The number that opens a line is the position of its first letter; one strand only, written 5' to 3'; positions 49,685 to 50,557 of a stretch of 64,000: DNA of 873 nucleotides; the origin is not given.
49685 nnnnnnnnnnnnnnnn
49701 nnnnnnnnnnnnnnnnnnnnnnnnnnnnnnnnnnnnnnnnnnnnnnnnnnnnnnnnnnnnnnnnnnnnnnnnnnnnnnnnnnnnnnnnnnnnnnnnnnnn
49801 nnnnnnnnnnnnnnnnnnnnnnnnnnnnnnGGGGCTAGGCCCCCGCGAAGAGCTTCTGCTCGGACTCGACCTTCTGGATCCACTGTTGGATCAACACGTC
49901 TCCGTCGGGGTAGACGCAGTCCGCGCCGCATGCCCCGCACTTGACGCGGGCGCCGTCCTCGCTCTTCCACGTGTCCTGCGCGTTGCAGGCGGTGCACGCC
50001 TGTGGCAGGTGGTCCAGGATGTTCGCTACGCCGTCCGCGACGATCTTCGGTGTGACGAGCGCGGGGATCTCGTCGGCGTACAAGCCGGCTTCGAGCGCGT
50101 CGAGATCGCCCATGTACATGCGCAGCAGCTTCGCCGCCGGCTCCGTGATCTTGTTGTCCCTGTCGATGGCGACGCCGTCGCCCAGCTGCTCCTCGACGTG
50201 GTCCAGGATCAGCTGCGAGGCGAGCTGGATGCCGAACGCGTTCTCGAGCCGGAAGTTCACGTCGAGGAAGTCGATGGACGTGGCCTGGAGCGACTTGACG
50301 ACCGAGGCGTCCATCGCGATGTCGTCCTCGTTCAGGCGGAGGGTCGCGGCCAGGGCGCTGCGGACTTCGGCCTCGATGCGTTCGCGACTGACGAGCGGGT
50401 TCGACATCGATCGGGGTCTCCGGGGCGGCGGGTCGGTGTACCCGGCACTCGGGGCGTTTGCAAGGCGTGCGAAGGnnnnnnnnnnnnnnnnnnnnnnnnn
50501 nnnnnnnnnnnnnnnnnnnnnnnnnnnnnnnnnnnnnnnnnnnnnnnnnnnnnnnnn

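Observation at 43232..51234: Ten-gene translationally coupled type II FAS/PKS-like operon with four KS-family proteins and unknown lipid/polyene product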

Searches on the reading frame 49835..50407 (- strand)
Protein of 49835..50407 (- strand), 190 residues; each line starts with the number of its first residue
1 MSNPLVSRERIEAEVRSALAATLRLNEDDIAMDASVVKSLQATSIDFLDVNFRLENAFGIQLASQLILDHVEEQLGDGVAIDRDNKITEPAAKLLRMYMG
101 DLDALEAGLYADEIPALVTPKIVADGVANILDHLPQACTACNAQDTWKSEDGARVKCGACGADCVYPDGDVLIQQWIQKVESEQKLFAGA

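Call 28: search_protein_families(library=pfam, proteins=[window:49835-50407:-], max_evalue=1)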
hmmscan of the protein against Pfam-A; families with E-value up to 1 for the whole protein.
window:49835-50407:- (190 aa): 6 families
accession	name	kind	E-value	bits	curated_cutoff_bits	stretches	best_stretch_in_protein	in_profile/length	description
PF00550.31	PP-binding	-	0.00023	21.8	20.8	1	14-70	2-57/67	Phosphopantetheine attachment site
PF15777.11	Anti-TRAP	-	0.023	15.1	32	1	131-170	6-48/59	Tryptophan RNA-binding attenuator protein inhibitory protein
PF08274.17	Zn_Ribbon_YjdM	-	0.077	13.5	30.8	1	156-173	4-21/30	PhnA Zinc-Ribbon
PF14354.12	Lar_restr_allev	-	0.13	13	28.6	1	137-163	5-35/58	Restriction alleviation protein Lar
PF01667.23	Ribosomal_S27e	-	0.16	12.1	24.5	1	138-169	10-41/55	Ribosomal protein S27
PF11781.13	Zn_ribbon_RRN7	-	0.73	10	27.1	1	137-152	6-20/32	Zinc-finger of RNA-polymerase I-specific TFIIB, Rrn7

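Call 43: find_homologous_proteins(query=window:49835-50407:-)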
Query window:49835-50407:- (190 aa): 121 proteins with E <= 0.001 among 793 candidates; the best 120 are listed.
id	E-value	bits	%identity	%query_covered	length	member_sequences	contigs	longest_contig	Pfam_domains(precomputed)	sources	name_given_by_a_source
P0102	5.9e-119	412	100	100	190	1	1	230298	-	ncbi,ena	-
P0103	2.9e-100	351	83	100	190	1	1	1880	-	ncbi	-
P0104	9.2e-79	281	66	100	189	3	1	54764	-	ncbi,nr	ncbi:MAG: phosphopantetheine-binding protein [Planctomycetota bacterium]|nr:phosphopantetheine-bindi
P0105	4.6e-78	279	66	100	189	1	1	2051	-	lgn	-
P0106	1.8e-77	277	67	100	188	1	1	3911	PF00550.32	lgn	-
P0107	5.6e-77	276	65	100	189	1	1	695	-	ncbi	-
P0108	8.8e-77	275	66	100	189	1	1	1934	-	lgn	-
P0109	6.9e-76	272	67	100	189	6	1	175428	-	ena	-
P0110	5.7e-75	269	63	99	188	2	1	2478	PF00550.32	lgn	-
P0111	6.5e-75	269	68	100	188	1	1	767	PF00550.32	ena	-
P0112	1.3e-74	268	64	100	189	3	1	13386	-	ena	-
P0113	2.9e-74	267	66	99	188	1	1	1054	PF00550.32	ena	-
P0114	3.3e-74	267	64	100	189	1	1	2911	-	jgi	-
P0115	3.4e-74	267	63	100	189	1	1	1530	-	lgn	-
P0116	4.6e-74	266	62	100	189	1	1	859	-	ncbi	-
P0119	1.2e-73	265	62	100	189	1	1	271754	PF00550.32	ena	-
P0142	4.5e-70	253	63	100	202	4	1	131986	PF00550.32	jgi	jgi:acyl carrier protein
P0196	2.8e-44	169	46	99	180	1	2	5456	PF00550.32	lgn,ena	-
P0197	2.3e-43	166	46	99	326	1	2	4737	-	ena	-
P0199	1.4e-41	160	44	98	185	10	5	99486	-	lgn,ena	-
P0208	3.3e-39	153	41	99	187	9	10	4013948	PF00550.32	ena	-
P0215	1.1e-37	148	39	98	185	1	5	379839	PF00550.32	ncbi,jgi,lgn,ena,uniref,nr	ncbi:MAG: hypothetical protein HYZ11_01105 [Candidatus Tectomicrobia bacterium]|uniref:Carrier domai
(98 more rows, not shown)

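Call 44: find_encoding_contigs(protein=P0215, flank=10000, max_places=2)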
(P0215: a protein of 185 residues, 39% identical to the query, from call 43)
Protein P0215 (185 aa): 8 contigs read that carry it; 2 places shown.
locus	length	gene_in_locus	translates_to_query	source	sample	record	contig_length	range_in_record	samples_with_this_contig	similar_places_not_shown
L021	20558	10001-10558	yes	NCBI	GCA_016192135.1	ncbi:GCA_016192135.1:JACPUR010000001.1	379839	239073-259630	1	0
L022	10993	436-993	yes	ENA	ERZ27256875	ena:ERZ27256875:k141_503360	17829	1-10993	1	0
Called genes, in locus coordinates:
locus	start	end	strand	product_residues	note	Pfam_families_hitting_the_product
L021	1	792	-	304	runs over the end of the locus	PF01513:NAD_kinase, PF20143:NAD_kinase_C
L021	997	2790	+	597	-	PF00211:Guanylate_cyc (weak), PF12895:ANAPC3 (faint), PF13428:TPR_14 (faint), PF00515:TPR_1 (faint), PF07719:TPR_2 (faint), PF13181:TPR_8 (faint), PF13414:TPR_11 (faint), PF13424:TPR_12 (faint), +4 more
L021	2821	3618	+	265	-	PF01209:Ubie_methyltran (weak), PF13489:Methyltransf_23, PF13847:Methyltransf_31, PF08241:Methyltransf_11, PF08242:Methyltransf_12, PF13649:Methyltransf_25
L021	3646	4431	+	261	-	PF01209:Ubie_methyltran, PF13489:Methyltransf_23, PF05175:MTS (weak), PF13847:Methyltransf_31, PF08241:Methyltransf_11, PF08242:Methyltransf_12, PF13649:Methyltransf_25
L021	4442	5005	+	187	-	-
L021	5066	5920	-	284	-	PF09674:DUF2400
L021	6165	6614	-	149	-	PF02580:Tyr_Deacylase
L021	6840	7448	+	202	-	PF00376:MerR (weak), PF12728:HTH_17, PF00072:Response_reg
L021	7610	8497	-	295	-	PF09754:PAC2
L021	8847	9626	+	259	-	PF00106:adh_short, PF08659:KR, PF13561:adh_short_C2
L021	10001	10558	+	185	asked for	PF00550:PP-binding (weak)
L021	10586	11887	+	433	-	PF00109:ketoacyl-synt, PF02801:Ketoacyl-synt_C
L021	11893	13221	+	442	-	PF00109:ketoacyl-synt, PF02801:Ketoacyl-synt_C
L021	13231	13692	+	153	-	PF07977:FabA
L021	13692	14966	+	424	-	PF00109:ketoacyl-synt, PF00108:Thiolase_N (weak), PF02801:Ketoacyl-synt_C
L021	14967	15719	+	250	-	PF00106:adh_short, PF08659:KR, PF13561:adh_short_C2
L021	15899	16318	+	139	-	PF01648:ACPS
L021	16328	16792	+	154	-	PF07977:FabA, PF22818:ApeI-like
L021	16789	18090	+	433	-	PF00109:ketoacyl-synt, PF02801:Ketoacyl-synt_C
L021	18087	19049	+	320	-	PF03279:Lip_A_acyltrans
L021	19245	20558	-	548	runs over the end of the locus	PF00989:PAS, PF08448:PAS_4, PF13188:PAS_8, PF13426:PAS_9, PF00512:HisKA (weak), PF02518:HATPase_c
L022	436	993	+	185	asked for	PF00550:PP-binding (weak)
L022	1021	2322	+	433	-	PF00109:ketoacyl-synt, PF02801:Ketoacyl-synt_C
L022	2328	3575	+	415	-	PF00109:ketoacyl-synt, PF02801:Ketoacyl-synt_C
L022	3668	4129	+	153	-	PF07977:FabA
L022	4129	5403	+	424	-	PF00109:ketoacyl-synt, PF00108:Thiolase_N (weak), PF02801:Ketoacyl-synt_C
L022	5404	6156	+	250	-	PF00106:adh_short, PF08659:KR, PF13561:adh_short_C2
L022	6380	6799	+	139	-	PF01648:ACPS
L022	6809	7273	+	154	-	PF07977:FabA, PF22818:ApeI-like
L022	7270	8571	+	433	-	PF00109:ketoacyl-synt, PF02801:Ketoacyl-synt_C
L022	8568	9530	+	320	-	PF03279:Lip_A_acyltrans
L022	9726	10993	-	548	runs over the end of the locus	PF00989:PAS, PF08448:PAS_4, PF13188:PAS_8, PF13426:PAS_9, PF00512:HisKA (weak), PF02518:HATPase_c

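Call 45: find_encoding_contigs(protein=P0208, flank=10000, max_places=2)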
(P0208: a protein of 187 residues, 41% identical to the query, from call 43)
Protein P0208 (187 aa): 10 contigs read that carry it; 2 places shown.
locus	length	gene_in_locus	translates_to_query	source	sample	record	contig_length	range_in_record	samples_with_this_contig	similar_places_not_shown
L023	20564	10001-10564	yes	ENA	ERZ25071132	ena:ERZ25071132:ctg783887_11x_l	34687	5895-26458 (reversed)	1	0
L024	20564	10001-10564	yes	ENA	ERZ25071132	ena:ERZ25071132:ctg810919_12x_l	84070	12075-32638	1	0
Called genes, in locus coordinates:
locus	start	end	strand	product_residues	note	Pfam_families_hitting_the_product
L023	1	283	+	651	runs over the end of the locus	PF16177:ACAS_N, PF00501:AMP-binding, PF13193:AMP-binding_C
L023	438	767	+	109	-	PF04313:HSDR_N (weak), PF13588:HSDR_N_2 (weak), PF04313:HSDR_N (weak)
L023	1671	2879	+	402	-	PF00291:PALP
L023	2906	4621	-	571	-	PF02463:SMC_N, PF13476:AAA_23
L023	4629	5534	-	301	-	PF01513:NAD_kinase, PF20143:NAD_kinase_C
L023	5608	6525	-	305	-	PF09674:DUF2400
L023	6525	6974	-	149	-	PF02580:Tyr_Deacylase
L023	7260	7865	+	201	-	PF12728:HTH_17, PF00376:MerR (weak), PF00072:Response_reg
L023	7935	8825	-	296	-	PF09754:PAC2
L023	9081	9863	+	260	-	PF00106:adh_short, PF08659:KR, PF13561:adh_short_C2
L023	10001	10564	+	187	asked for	PF00550:PP-binding (weak)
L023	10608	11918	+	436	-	PF00109:ketoacyl-synt, PF00108:Thiolase_N (faint), PF02801:Ketoacyl-synt_C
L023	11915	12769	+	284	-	PF00109:ketoacyl-synt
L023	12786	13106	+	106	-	PF02801:Ketoacyl-synt_C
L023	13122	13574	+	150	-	PF07977:FabA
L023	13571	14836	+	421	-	PF00109:ketoacyl-synt, PF00108:Thiolase_N (weak), PF02801:Ketoacyl-synt_C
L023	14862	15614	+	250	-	PF00106:adh_short, PF08659:KR, PF13561:adh_short_C2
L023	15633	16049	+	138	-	PF01648:ACPS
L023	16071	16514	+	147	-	PF07977:FabA, PF22818:ApeI-like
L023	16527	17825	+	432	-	PF00109:ketoacyl-synt, PF02801:Ketoacyl-synt_C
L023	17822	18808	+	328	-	PF03279:Lip_A_acyltrans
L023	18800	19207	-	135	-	-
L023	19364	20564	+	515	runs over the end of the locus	PF08323:Glyco_transf_5, PF13439:Glyco_transf_4 (faint), PF13579:Glyco_trans_4_4 (weak), PF00534:Glycos_transf_1, PF13692:Glyco_trans_1_4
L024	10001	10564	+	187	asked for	PF00550:PP-binding (weak)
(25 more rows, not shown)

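Call 47: search_protein_families(library=ncbifam, proteins=[L021:18087-19049:+, L023:17822-18808:+, L021:11893-13221:+, L021:16789-18090:+, L021:8847-9626:+], max_evalue=0.00001)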
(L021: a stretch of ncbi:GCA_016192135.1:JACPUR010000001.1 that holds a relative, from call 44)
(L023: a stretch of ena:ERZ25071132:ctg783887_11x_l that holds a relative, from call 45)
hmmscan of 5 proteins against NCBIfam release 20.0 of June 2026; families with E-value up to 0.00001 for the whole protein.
L021:18087-19049:+ (320 aa): 17 families
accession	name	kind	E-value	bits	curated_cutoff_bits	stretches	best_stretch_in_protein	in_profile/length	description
NF005120.0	PRK06553.1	equivalog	4.3e-41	141.2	273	1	20-315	17-307/308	lipid A biosynthesis lauroyl acyltransferase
NF006487.0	PRK08905.1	equivalog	1.2e-32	113.2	281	1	34-319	7-278/290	lysophospholipid acyltransferase family protein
NF004569.0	PRK05906.1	equivalog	2.3e-29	102.5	439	1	24-315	15-313/454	lipid A biosynthesis lauroyl acyltransferase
NF006270.0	PRK08419.1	equivalog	4.4e-29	101.7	248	1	36-315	16-289/298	lipid A biosynthesis lauroyl acyltransferase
NF006438.0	PRK08734.1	equivalog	1.1e-28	100.2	363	1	29-316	9-287/305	lauroyl acyltransferase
TIGR02207.1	lipid_A_htrB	subfamily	8.9e-26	91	297.8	1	23-315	12-292/303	LpxL/LpxP family Kdo(2)-lipid IV(A) lauroyl/palmitoleoyl acyltransferase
NF005340.0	PRK06860.1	subfamily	3.6e-22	78.9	398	1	24-315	19-298/309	lipid A biosynthesis lauroyl acyltransferase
NF004190.0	PRK05645.1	equivalog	8e-21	74.4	377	1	29-315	8-285/295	lysophospholipid acyltransferase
NF005919.0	PRK07920.1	equivalog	1.9e-20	73.2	209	1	33-306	18-285/311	phosphatidylinositol mannoside acyltransferase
NF006437.0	PRK08733.1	equivalog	2.2e-19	69.7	540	1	22-315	17-295/306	LpxL/LpxP family Kdo(2)-lipid IV(A) lauroyl/palmitoleoyl acyltransferase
NF004191.0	PRK05646.1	equivalog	2.5e-19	69.6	491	1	29-315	20-296/310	lipid A biosynthesis lauroyl acyltransferase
NF005952.0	PRK08025.1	equivalog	3.6e-19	69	517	1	33-315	25-295/306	kdo(2)-lipid IV(A) palmitoleoyltransferase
NF005399.0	PRK06946.1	subfamily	6.2e-18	65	343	1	28-315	8-284/294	lipid A biosynthesis lauroyl acyltransferase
NF006432.0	PRK08706.1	equivalog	1.6e-17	63.7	384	1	29-315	3-279/289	lipid A biosynthesis lauroyl acyltransferase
TIGR02208.1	lipid_A_msbB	equivalog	1.1e-14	54.5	336.05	1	29-319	19-296/305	lauroyl-Kdo(2)-lipid IV(A) myristoyltransferase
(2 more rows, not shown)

L023:17822-18808:+ (328 aa): 17 families
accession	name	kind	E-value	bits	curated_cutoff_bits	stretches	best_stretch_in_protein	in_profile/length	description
NF005120.0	PRK06553.1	equivalog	6.3e-41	140.7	273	1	13-314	12-307/308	lipid A biosynthesis lauroyl acyltransferase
NF006487.0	PRK08905.1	equivalog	1.6e-35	122.6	281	1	27-319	2-279/290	lysophospholipid acyltransferase family protein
NF006270.0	PRK08419.1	equivalog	3.9e-34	118.3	248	1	25-319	7-294/298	lipid A biosynthesis lauroyl acyltransferase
TIGR02207.1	lipid_A_htrB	subfamily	5.5e-29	101.5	297.8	1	22-321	13-299/303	LpxL/LpxP family Kdo(2)-lipid IV(A) lauroyl/palmitoleoyl acyltransferase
NF004569.0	PRK05906.1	equivalog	1e-28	100.4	439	1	13-315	7-314/454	lipid A biosynthesis lauroyl acyltransferase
NF006438.0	PRK08734.1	equivalog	8.4e-26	90.7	363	1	28-316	10-288/305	lauroyl acyltransferase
NF005340.0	PRK06860.1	subfamily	6e-25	88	398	1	22-319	19-303/309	lipid A biosynthesis lauroyl acyltransferase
TIGR02208.1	lipid_A_msbB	equivalog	1.8e-24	86.6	336.05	1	22-322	15-302/305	lauroyl-Kdo(2)-lipid IV(A) myristoyltransferase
NF004190.0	PRK05645.1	equivalog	1.8e-24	86.4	377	1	25-324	6-294/295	lysophospholipid acyltransferase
NF005919.0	PRK07920.1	equivalog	3.4e-24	85.4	209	1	28-310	16-295/311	phosphatidylinositol mannoside acyltransferase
NF005399.0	PRK06946.1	subfamily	1.2e-22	80.6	343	1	23-320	5-289/294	lipid A biosynthesis lauroyl acyltransferase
NF006437.0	PRK08733.1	equivalog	2.7e-22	79.3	540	1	19-322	16-302/306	LpxL/LpxP family Kdo(2)-lipid IV(A) lauroyl/palmitoleoyl acyltransferase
NF006507.0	PRK08943.1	subfamily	1.5e-21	76.8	337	1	27-321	29-311/322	lipid A biosynthesis (KDO)2-(lauroyl)-lipid IVA acyltransferase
NF005952.0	PRK08025.1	equivalog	4.2e-21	75.4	517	1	21-316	16-296/306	kdo(2)-lipid IV(A) palmitoleoyltransferase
NF004191.0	PRK05646.1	equivalog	7e-21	74.7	491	1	26-322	19-303/310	lipid A biosynthesis lauroyl acyltransferase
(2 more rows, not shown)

L021:11893-13221:+ (442 aa): 13 families
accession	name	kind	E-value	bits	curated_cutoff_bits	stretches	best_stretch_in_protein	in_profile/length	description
TIGR03150.1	fabF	equivalog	9.2e-26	90.5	493.75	1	6-369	4-363/407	beta-ketoacyl-ACP synthase II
NF058662.1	cispenta_AmcF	equivalog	2.2e-24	86.2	325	1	159-383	111-339/369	cispentacin biosynthesis acyltransferase subunit AmcF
NF005589.0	PRK07314.1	subfamily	1.6e-23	83.1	387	1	135-369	122-366/413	beta-ketoacyl-ACP synthase II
NF004970.0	PRK06333.1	subfamily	2.7e-20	72.6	525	1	138-369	134-375/424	beta-ketoacyl-ACP synthase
NF006274.0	PRK08439.1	equivalog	6.8e-17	61.3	621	1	7-369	6-360/406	beta-ketoacyl-ACP synthase II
NF005490.0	PRK07103.1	equivalog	1.4e-16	60.6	445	1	4-410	5-409/414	polyketide beta-ketoacyl:acyl carrier protein synthase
NF005076.0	PRK06501.1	equivalog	5e-16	58.6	629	1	5-369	13-377/425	beta-ketoacyl-ACP synthase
NF004618.0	PRK05952.1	equivalog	6.4e-15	54.9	455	1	150-369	120-340/384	beta-ketoacyl-ACP synthase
NF006587.0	PRK09116.1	equivalog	2.7e-13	49.5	470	1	151-368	138-359/408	beta-ketoacyl-ACP synthase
NF005916.1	PRK07910.1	equivalog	1.3e-12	47.3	560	1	130-369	124-372/418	KasA/KasB family beta-ketoacyl-ACP synthase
NF006618.0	PRK09185.1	subfamily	2.5e-11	43.2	407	1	239-366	219-344/394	beta-ketoacyl-ACP synthase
NF041183.1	Pks2_ls1_myc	equivalog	1.5e-10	38.6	2400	1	155-369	151-369/2086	sulfolipid-1 biosynthesis phthioceranic/hydroxyphthioceranic acid synthase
NF006434.0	PRK08722.1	equivalog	2.7e-09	36.4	759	1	135-410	122-410/414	beta-ketoacyl-ACP synthase II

L021:16789-18090:+ (433 aa): 20 families
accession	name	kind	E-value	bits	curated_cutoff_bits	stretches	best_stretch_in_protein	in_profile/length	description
TIGR03150.1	fabF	equivalog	1.8e-56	191.6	493.75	1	6-430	2-406/407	beta-ketoacyl-ACP synthase II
NF005589.0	PRK07314.1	subfamily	3e-52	177.8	387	1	5-430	4-409/413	beta-ketoacyl-ACP synthase II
NF004970.0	PRK06333.1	subfamily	4.2e-48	164.2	525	1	5-429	4-418/424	beta-ketoacyl-ACP synthase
NF005076.0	PRK06501.1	equivalog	2.4e-42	145.3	629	1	7-431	13-421/425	beta-ketoacyl-ACP synthase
NF006274.0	PRK08439.1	equivalog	2.5e-41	141.8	621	1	6-429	3-402/406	beta-ketoacyl-ACP synthase II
NF005490.0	PRK07103.1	equivalog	3.7e-36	125.1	445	1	5-430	4-410/414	polyketide beta-ketoacyl:acyl carrier protein synthase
NF058662.1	cispenta_AmcF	equivalog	7e-36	124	325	1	186-430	129-367/369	cispentacin biosynthesis acyltransferase subunit AmcF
NF004618.0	PRK05952.1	equivalog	1.2e-35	123.2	455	1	184-430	145-380/384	beta-ketoacyl-ACP synthase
NF006434.0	PRK08722.1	equivalog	1.8e-34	119.3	759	1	5-429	4-410/414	beta-ketoacyl-ACP synthase II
NF005935.0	PRK07967.1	equivalog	3.7e-33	115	630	1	5-430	2-401/406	beta-ketoacyl-ACP synthase I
NF005916.1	PRK07910.1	equivalog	2.5e-28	99.1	560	1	184-429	169-414/418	KasA/KasB family beta-ketoacyl-ACP synthase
NF006587.0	PRK09116.1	equivalog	9e-27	93.9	470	1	173-430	151-404/408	beta-ketoacyl-ACP synthase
NF006618.0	PRK09185.1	subfamily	1e-21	77.5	407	1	166-430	141-390/394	beta-ketoacyl-ACP synthase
NF041183.1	Pks2_ls1_myc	equivalog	4.2e-16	57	2400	1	175-392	162-374/2086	sulfolipid-1 biosynthesis phthioceranic/hydroxyphthioceranic acid synthase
NF045894.1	PKS_plus_SDR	equivalog_domain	4.3e-16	57.7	1740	1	192-387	179-373/1515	type I polyketide synthase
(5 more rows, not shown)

L021:8847-9626:+ (259 aa): 221 families (the best 25 are shown)
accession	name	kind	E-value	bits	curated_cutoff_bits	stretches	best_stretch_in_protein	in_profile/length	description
NF005975.0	PRK08063.1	equivalog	3e-50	170.8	328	1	6-249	2-247/250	enoyl-[acyl-carrier-protein] reductase FabL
NF005559.1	PRK07231.1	subfamily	1.2e-42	146.2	215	1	6-248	2-247/249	glucose 1-dehydrogenase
NF009468.0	PRK12826.1-4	equivalog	4.3e-37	128.2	318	1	5-247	4-246/256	SDR family oxidoreductase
TIGR03971.1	SDR_subfam_1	subfamily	1.2e-36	126.5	300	1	7-250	2-270/271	mycofactocin-coupled SDR family oxidoreductase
NF052558.1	MBtsdlDhBudC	equivalog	3.6e-36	125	270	1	6-250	1-243/250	meso-2,3-butanediol dehydrogenase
NF004778.0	PRK06124.1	equivalog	5.1e-36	124.4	303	1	6-251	9-255/256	SDR family oxidoreductase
NF009466.0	PRK12826.1-2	subfamily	1.4e-35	123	222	1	9-249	4-245/248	3-oxoacyl-ACP reductase FabG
NF004825.0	PRK06181.1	equivalog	1.7e-34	119.3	215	1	4-198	2-193/268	SDR family oxidoreductase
NF005853.0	PRK07774.1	equivalog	5.1e-34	117.8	303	1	5-251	3-249/250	SDR family oxidoreductase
NF004198.0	PRK05653.1-3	equivalog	9.8e-34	116.9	296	1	6-243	5-241/248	3-oxoacyl-ACP reductase FabG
NF053807.1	RhamDHLra1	equivalog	9.9e-34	117.2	400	1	7-249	3-248/252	L-rhamnose 1-dehydrogenase Lra1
NF005893.0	PRK07856.1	equivalog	1.3e-33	116.3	255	1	5-245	6-238/255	SDR family oxidoreductase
NF005909.0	PRK07890.1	subfamily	3.8e-33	114.9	258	1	6-199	5-195/260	short chain dehydrogenase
NF053701.1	CsHdxCHCADhChcB2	equivalog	5.1e-33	114.6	350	1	7-248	2-242/245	cis-4-hydroxycyclohexanecarboxylate dehydrogenase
NF005067.0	PRK06484.1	equivalog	2.4e-32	112.2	713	1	7-248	272-511/524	short chain dehydrogenase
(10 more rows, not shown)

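Call 58: find_encoding_contigs(protein=P0199, flank=10000, max_places=1)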
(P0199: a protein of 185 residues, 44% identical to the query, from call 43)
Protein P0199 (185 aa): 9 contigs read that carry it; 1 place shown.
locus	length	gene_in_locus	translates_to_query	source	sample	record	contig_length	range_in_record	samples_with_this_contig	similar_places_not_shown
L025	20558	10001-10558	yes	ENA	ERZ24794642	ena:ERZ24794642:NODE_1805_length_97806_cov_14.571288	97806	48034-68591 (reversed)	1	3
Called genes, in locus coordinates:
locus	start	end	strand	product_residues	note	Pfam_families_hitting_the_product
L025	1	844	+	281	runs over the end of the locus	PF02900:LigB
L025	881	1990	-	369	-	-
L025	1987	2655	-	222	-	PF03473:MOSC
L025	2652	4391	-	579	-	PF02463:SMC_N, PF13476:AAA_23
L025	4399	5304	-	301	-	PF01513:NAD_kinase, PF20143:NAD_kinase_C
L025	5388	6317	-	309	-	PF09674:DUF2400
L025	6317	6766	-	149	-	PF02580:Tyr_Deacylase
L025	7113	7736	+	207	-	PF12728:HTH_17, PF00376:MerR (weak), PF00072:Response_reg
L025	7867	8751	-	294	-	PF09754:PAC2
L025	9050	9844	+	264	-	PF00106:adh_short, PF08659:KR, PF13561:adh_short_C2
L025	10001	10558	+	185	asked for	-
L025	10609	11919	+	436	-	PF00109:ketoacyl-synt, PF02801:Ketoacyl-synt_C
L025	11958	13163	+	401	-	PF00109:ketoacyl-synt, PF02801:Ketoacyl-synt_C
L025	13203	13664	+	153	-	PF07977:FabA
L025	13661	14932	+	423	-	PF00109:ketoacyl-synt, PF00108:Thiolase_N (weak), PF02801:Ketoacyl-synt_C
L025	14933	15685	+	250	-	PF00106:adh_short, PF08659:KR, PF13561:adh_short_C2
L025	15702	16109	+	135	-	PF01648:ACPS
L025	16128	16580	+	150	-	PF07977:FabA, PF22818:ApeI-like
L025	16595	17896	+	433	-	PF00109:ketoacyl-synt, PF02801:Ketoacyl-synt_C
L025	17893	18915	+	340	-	PF03279:Lip_A_acyltrans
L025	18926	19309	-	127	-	-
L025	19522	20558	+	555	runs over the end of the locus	PF02776:TPP_enzyme_N, PF00205:TPP_enzyme_M, PF02775:TPP_enzyme_C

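Call 59: find_encoding_contigs(protein=P0119, flank=10000, max_places=1)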
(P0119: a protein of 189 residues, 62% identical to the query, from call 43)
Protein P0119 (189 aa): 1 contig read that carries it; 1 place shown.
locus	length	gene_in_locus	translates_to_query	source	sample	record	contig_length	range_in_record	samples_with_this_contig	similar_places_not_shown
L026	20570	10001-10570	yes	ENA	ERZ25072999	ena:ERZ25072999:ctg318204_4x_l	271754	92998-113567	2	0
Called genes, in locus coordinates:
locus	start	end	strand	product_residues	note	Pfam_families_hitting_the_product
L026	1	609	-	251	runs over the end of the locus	PF00005:ABC_tran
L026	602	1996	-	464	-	PF12704:MacB_PCD, PF02687:FtsX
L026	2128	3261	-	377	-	-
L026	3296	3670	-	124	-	-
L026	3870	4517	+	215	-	PF00297:Ribosomal_L3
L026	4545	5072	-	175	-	-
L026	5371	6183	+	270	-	-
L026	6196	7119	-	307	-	PF07238:PilZ (weak)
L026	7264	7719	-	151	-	-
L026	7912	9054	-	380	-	-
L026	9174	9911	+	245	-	PF00106:adh_short, PF08659:KR (weak), PF13561:adh_short_C2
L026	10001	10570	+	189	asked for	PF00550:PP-binding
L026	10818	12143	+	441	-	PF00109:ketoacyl-synt, PF02801:Ketoacyl-synt_C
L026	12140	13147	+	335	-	PF00109:ketoacyl-synt (weak)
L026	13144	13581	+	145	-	PF07977:FabA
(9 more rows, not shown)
